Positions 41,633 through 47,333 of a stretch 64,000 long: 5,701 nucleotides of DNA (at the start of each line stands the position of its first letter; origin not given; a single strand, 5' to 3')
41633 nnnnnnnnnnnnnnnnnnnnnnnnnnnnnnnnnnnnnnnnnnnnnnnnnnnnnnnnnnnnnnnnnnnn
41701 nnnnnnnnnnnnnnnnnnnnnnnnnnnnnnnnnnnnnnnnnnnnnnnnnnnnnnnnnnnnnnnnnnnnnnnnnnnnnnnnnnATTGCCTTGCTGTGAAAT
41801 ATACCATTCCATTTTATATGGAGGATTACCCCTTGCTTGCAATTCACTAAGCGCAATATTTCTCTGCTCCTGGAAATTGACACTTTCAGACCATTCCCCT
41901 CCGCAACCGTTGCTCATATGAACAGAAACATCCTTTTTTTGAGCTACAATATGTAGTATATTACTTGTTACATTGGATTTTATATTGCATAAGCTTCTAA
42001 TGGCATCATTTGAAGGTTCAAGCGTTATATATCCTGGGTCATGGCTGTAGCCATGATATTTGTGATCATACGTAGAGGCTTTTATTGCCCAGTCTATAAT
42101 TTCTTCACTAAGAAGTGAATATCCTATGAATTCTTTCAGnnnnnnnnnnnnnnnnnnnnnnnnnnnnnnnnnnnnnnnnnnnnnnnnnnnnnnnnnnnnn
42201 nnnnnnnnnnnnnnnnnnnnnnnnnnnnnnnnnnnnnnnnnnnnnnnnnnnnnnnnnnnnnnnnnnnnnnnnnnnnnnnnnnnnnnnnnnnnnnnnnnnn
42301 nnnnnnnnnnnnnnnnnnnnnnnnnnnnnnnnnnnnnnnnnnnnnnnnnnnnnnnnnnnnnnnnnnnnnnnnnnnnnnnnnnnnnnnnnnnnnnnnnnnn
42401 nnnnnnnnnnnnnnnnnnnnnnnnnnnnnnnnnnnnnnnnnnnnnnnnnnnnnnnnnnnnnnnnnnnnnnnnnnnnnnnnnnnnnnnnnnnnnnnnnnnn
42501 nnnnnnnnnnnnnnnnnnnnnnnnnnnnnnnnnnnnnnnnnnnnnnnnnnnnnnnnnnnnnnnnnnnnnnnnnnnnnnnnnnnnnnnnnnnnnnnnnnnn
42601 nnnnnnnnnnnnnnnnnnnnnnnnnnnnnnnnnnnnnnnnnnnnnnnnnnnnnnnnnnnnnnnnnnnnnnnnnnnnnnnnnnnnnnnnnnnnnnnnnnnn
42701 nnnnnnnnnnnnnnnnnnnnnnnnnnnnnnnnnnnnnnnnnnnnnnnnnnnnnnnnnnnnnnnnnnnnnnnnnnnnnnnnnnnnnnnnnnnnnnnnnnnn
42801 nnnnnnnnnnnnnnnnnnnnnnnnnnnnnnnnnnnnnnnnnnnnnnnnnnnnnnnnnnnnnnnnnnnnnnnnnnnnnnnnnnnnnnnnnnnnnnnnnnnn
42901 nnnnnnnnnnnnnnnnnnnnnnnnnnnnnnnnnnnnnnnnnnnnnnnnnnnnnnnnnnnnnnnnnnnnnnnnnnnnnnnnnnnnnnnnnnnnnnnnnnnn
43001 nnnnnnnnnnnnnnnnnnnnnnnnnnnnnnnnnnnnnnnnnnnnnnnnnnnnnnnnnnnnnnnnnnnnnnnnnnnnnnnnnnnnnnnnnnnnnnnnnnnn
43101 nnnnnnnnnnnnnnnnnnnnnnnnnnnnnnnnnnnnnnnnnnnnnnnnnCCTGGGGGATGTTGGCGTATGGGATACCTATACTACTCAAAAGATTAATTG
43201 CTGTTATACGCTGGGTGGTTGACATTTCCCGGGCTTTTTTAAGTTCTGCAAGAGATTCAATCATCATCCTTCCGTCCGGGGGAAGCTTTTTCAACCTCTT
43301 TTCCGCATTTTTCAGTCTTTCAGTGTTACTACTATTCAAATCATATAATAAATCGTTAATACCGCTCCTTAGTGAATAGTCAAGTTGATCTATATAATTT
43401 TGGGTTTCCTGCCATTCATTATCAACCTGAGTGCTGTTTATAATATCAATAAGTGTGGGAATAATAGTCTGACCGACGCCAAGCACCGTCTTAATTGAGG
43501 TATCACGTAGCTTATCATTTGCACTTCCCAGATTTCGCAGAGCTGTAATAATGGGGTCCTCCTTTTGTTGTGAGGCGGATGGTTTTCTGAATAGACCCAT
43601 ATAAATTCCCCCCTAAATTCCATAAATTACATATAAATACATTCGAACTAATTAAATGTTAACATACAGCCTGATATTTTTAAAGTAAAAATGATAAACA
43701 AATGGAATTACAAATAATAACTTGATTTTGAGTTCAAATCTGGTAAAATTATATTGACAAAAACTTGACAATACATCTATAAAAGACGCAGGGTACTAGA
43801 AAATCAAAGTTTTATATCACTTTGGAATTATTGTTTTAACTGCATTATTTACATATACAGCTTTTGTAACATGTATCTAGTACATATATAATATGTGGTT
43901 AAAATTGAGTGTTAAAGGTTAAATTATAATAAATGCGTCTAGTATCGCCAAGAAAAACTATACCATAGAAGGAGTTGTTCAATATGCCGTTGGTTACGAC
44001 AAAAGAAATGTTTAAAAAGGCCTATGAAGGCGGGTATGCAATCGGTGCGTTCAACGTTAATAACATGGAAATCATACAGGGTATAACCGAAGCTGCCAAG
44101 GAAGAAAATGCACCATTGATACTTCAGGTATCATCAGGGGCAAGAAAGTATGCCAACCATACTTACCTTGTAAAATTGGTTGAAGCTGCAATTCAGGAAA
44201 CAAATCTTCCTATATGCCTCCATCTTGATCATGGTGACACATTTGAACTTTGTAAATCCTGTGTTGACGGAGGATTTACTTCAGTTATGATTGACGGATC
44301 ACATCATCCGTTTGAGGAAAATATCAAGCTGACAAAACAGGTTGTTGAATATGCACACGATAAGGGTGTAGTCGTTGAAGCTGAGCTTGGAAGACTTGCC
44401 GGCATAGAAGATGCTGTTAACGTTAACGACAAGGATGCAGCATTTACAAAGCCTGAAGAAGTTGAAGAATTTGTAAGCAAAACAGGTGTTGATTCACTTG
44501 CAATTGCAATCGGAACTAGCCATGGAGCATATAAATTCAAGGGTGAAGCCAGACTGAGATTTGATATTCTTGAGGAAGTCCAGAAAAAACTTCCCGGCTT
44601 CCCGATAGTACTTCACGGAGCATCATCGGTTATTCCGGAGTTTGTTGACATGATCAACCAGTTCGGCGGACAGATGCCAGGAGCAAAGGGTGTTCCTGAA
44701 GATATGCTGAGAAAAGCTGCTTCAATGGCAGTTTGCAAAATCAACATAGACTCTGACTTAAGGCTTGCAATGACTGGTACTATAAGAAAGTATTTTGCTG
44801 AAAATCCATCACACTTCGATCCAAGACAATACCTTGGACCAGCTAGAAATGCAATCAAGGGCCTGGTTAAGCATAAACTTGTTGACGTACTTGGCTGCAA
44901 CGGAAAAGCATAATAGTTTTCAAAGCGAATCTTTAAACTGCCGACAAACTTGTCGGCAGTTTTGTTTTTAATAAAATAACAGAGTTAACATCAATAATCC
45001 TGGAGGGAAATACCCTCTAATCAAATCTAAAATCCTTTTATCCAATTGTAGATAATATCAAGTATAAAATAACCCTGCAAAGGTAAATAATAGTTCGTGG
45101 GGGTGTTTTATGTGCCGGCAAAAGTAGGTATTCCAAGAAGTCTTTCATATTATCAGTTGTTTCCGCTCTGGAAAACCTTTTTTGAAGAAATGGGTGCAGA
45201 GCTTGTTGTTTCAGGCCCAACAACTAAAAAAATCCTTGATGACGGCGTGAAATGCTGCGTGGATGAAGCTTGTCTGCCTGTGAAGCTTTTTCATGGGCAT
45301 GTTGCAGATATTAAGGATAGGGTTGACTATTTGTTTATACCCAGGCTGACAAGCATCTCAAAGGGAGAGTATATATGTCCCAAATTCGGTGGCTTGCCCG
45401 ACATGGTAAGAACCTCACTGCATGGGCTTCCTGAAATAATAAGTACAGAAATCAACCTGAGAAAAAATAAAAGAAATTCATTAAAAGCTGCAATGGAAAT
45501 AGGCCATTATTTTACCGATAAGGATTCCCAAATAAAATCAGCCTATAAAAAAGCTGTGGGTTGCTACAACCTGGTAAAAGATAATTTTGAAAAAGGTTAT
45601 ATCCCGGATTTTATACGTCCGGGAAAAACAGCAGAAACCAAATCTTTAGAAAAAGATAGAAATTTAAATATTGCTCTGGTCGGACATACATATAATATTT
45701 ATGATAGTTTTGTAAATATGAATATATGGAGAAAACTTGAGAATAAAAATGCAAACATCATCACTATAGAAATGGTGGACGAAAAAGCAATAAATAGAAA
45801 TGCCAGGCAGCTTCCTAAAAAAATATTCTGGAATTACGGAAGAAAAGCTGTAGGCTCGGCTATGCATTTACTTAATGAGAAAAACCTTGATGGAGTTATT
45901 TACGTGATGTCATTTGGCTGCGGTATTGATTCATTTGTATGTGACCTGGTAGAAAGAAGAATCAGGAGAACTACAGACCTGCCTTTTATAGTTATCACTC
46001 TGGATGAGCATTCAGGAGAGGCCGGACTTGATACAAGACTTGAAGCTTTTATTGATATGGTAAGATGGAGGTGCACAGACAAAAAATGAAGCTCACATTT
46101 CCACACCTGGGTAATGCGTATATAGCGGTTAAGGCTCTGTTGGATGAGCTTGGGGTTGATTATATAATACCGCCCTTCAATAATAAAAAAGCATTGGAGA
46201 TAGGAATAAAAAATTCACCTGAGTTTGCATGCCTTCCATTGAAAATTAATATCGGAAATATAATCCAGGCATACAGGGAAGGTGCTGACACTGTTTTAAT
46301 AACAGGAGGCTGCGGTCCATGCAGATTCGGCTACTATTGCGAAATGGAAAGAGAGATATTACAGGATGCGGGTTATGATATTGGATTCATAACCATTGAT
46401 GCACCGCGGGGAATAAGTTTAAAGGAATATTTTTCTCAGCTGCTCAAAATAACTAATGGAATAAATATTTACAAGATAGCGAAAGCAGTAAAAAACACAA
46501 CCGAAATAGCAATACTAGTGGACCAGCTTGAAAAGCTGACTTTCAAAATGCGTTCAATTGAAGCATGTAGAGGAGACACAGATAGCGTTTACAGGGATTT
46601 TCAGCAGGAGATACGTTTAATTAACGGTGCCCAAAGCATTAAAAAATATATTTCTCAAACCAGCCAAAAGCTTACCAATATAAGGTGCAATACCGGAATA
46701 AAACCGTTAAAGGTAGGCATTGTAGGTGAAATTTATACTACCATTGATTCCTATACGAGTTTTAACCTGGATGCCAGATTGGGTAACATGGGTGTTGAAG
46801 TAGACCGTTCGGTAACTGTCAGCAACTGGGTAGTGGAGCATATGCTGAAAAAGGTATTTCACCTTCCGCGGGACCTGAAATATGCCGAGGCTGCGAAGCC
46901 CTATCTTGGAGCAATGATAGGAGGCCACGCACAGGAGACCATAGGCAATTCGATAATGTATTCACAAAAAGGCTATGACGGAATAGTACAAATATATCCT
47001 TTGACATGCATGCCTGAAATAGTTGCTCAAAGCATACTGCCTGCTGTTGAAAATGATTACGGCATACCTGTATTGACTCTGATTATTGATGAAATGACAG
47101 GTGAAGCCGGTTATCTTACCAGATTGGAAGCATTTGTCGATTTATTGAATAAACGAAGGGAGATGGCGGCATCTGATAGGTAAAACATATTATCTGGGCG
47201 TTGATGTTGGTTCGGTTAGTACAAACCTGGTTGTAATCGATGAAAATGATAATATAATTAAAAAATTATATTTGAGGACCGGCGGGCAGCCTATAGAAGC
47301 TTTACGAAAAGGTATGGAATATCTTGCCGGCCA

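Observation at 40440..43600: HEAT-repeat protein translationally coupled to a radical-SAM/SPASM enzyme, inserted between pfp and fba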

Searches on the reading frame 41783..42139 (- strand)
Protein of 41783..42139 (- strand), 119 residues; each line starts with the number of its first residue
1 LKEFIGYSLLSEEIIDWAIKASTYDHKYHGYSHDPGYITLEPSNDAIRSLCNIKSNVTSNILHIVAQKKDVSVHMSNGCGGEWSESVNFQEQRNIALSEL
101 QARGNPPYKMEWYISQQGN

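Call 20: find_homologous_proteins(query=A3, max_evalue=0.01)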
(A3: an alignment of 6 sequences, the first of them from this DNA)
Query A3 (6 sequences) (107 aa, profile of the alignment): 3 proteins with E <= 0.01 among 349 candidates.
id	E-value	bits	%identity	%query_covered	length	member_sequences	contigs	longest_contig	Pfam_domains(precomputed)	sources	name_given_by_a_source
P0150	3.6e-26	109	48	99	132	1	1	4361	-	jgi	jgi:hypothetical protein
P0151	1.8e-25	107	43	94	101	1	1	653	-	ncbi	ncbi:unnamed protein product, partial [marine sediment metagenome]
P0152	4.7e-15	73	35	80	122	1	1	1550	-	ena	-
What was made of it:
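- Tried and rejected: The search with a C-domain profile found three short proteins (call 20).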

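Call 21: find_encoding_contigs(protein=P0150, flank=5000, max_places=3)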
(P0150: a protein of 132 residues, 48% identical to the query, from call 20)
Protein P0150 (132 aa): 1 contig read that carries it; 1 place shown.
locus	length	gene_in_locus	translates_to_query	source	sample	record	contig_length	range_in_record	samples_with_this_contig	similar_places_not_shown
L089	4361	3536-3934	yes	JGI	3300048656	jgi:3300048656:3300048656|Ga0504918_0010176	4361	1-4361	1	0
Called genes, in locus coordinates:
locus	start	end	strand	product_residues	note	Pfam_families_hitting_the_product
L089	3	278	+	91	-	?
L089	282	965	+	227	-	PF02894:GFO_IDH_MocA_C (faint)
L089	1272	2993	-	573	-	-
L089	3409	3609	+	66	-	-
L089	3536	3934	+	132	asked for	-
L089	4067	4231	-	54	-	-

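Call 38: search_protein_representatives(alignment_id=A4)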
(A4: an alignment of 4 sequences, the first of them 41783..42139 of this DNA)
Query: 4 sequences, 117 profile positions. Proteins with E-value up to 0.001 (for the whole library): 474; up to 1e-10: 301; up to 1e-30: 11. The best 150 are listed.
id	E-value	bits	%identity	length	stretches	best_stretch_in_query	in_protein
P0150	1.5e-50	186.2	-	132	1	2-114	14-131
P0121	1.9e-48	179.5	-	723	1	1-116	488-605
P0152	1.3e-42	160.6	-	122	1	1-116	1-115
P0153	1.7e-42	160.3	-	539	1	4-114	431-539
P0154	8.4e-37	141.9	-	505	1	1-114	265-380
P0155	3.9e-34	133.3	-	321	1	2-115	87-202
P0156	1.5e-33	131.4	-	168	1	2-114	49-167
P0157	2.1e-33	130.9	-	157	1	3-114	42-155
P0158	5.7e-32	126.3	-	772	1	3-115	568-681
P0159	7.7e-32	125.9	-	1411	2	31-114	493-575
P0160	5.6e-31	123.1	-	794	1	4-113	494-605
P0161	3.9e-30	120.4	-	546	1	3-112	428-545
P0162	5.6e-30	119.9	-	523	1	4-114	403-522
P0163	1.2e-29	118.8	-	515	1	4-114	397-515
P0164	2.4e-29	117.8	-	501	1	3-114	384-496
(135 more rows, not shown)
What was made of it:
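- Tried and rejected: The exhaustive profile search (call 38) was needed to see the family.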

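Call 54: predict_structure(alignment_id=A5)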
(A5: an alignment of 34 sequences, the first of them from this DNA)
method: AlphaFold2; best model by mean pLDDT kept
length: 118 residues; sequences in the alignment: 34
mean_pLDDT: 91.7   pTM: 0.82
mean pLDDT of the five models: 91.7, 90.8, 90.7, 89.6, 88.9
residues with pLDDT >= 90: 91; 70-90: 17; 50-70: 10; < 50: 0
segments of 3 or more residues with pLDDT < 50: none
pLDDT, mean of each block of 10 residues (from residue 1): 65 96 94 88 98 97 98 91 96 99 98 79
secondary structure, 60 per line:
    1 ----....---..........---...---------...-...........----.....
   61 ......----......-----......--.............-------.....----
elements in order: H12-21 E25-27 E37-39 H41-51 H56-66 E71-76 E82-87 H90-102 H110-113

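Call 57: fold_search(model_id=the predicted structure, library=pdb)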
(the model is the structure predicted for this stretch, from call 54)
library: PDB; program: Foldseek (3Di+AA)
matches with E <= 10: 377; with E <= 0.001: 0
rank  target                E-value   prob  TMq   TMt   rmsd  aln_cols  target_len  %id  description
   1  5wlc_L5               1.8e-01  0.10  0.20  0.14  14.5       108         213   14  The complete structure of the small subunit processome (released 2017-09-27)
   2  3zqq_A                2.7e-01  0.28  0.29  0.26  18.8       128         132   20  Crystal structure of the full-length small terminase from a SPP1-like bacteriophage (released 2011-12-28)
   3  5o4p_B                3.4e-01  0.14  0.19  0.06   9.7        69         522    7  Crystal structure of AMPylated GRP78 (released 2017-11-01)
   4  7e1g_B                3.6e-01  0.13  0.20  0.10  18.5       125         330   11  Structure of MreB3 from Spiroplasma eriocheiris (released 2022-02-16)
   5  3zqp_A                4.5e-01  0.41  0.27  0.36   8.8        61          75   18  Crystal structure of the small terminase oligomerization domain from a SPP1-like bacteriophage (released 2011-12-28)
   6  5o4p_A                4.5e-01  0.13  0.18  0.06   9.7        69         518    7  Crystal structure of AMPylated GRP78 (released 2017-11-01)
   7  3zqp_E                5.0e-01  0.57  0.29  0.41   8.8        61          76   23  Crystal structure of the small terminase oligomerization domain from a SPP1-like bacteriophage (released 2011-12-28)
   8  3zqq_C                5.7e-01  0.25  0.28  0.25  13.6        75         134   24  Crystal structure of the full-length small terminase from a SPP1-like bacteriophage (released 2011-12-28)
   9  6eoc                  5.7e-01  0.11  0.18  0.06   9.8        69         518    7  Crystal structure of AMPylated GRP78 in apo form (Crystal form 2) (released 2017-11-01)
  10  3zqp_B                6.7e-01  0.47  0.29  0.41   8.8        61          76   23  Crystal structure of the small terminase oligomerization domain from a SPP1-like bacteriophage (released 2011-12-28)
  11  3zqp_C                6.7e-01  0.47  0.29  0.40   8.8        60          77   23  Crystal structure of the small terminase oligomerization domain from a SPP1-like bacteriophage (released 2011-12-28)
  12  3zqq_B                7.5e-01  0.33  0.27  0.37   8.7        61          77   18  Crystal structure of the full-length small terminase from a SPP1-like bacteriophage (released 2011-12-28)
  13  7e1g_A                7.5e-01  0.09  0.19  0.09  18.5       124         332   10  Structure of MreB3 from Spiroplasma eriocheiris (released 2022-02-16)
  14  6bnp_I                8.0e-01  0.09  0.22  0.06  14.2       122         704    9  CryoEM structure of MyosinVI-actin complex in the rigor (nucleotide-free) state (released 2018-01-10)
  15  7e1c                  8.5e-01  0.09  0.19  0.10  16.3       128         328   10  Structure of MreB3 from Spiroplasma eriocheiris (released 2022-02-16)
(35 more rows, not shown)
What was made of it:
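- Tried and rejected: Foldseek against the PDB gave nothing for the C-domain (best E=0.18, TM 0.3 or less, call 57).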

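Call 94: search_solved_structures(query=A5, max_evalue=1)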
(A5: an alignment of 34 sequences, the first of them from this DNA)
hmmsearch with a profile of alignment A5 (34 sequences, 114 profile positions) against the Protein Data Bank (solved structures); distinct sequences matched with E-value up to 1: 1.
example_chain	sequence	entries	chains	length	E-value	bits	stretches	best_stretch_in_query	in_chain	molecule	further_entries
9n2d_E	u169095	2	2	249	0.72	13.1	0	47-95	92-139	Bam P | CarboxypepD_reg-like domain-containing protein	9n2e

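Call 98: find_encoding_contigs(protein=P0152, flank=3000, max_places=3)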
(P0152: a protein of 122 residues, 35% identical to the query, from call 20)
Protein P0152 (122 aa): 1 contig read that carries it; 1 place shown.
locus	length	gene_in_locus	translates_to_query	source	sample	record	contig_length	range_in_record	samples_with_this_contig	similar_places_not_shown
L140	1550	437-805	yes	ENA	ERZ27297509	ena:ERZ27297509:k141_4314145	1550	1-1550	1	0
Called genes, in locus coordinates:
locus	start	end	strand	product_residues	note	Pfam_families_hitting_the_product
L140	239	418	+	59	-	-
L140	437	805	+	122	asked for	-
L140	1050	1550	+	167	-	?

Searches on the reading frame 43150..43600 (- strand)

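Call 71: search_protein_families(library=pfam, proteins=[window:43150-43600:-], max_evalue=10)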
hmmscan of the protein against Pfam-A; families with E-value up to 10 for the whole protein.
window:43150-43600:- (150 aa): 2 families
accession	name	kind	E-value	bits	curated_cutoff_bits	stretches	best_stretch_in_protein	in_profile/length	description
PF14217.11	DUF4327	-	0.061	13.9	27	1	60-85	34-59/67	Domain of unknown function (DUF4327)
PF23729.2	Spectrin_Dys-1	-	0.073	13.5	27.6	1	49-74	20-45/90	Dystrophin-1-like, spectrin repeat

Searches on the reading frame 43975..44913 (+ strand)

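Call 91: search_protein_families(library=pfam, proteins=[window:43975-44913:+], max_evalue=0.001)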
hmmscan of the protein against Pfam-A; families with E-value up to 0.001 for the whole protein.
window:43975-44913:+ (312 aa): 1 family
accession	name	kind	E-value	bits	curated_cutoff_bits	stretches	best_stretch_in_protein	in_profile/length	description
PF01116.26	F_bP_aldolase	-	4e-106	355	25.5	1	7-311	1-277/277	Fructose-bisphosphate aldolase class-II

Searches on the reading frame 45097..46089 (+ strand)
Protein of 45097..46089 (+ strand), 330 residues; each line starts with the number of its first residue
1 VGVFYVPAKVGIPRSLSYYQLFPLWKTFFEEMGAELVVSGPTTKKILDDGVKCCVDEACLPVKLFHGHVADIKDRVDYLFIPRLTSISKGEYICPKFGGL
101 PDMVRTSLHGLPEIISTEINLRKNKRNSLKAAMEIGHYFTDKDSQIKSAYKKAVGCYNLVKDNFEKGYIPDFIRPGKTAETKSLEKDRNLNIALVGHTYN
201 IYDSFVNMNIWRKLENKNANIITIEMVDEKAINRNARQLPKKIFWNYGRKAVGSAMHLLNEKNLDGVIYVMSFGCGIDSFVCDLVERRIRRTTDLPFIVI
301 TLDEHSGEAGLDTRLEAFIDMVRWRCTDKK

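Call 91: search_protein_families(library=pfam, proteins=[window:45097-46089:+], max_evalue=0.001)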
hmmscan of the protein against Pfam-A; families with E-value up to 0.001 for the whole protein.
window:45097-46089:+ (330 aa): 2 families
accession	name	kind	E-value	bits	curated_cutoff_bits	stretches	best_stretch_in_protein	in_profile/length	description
PF09989.15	DUF2229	-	1.2e-53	182.4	29.4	1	9-227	1-218/218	CoA enzyme activase uncharacterised domain (DUF2229)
PF06050.19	HGD-D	-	8.9e-08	32.5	28.4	1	254-321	274-341/342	2-hydroxyglutaryl-CoA dehydratase, D-component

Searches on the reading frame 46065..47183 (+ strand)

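Call 91: search_protein_families(library=pfam, proteins=[window:46065-47183:+], max_evalue=0.001)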
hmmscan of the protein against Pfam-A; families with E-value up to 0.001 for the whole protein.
window:46065-47183:+ (372 aa): 2 families
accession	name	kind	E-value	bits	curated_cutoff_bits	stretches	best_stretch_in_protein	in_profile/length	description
PF09989.15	DUF2229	-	8e-09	35.9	29.4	1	19-77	14-73/218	CoA enzyme activase uncharacterised domain (DUF2229)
PF06050.19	HGD-D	-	0.0009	19.3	28.4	0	299-360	279-341/342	2-hydroxyglutaryl-CoA dehydratase, D-component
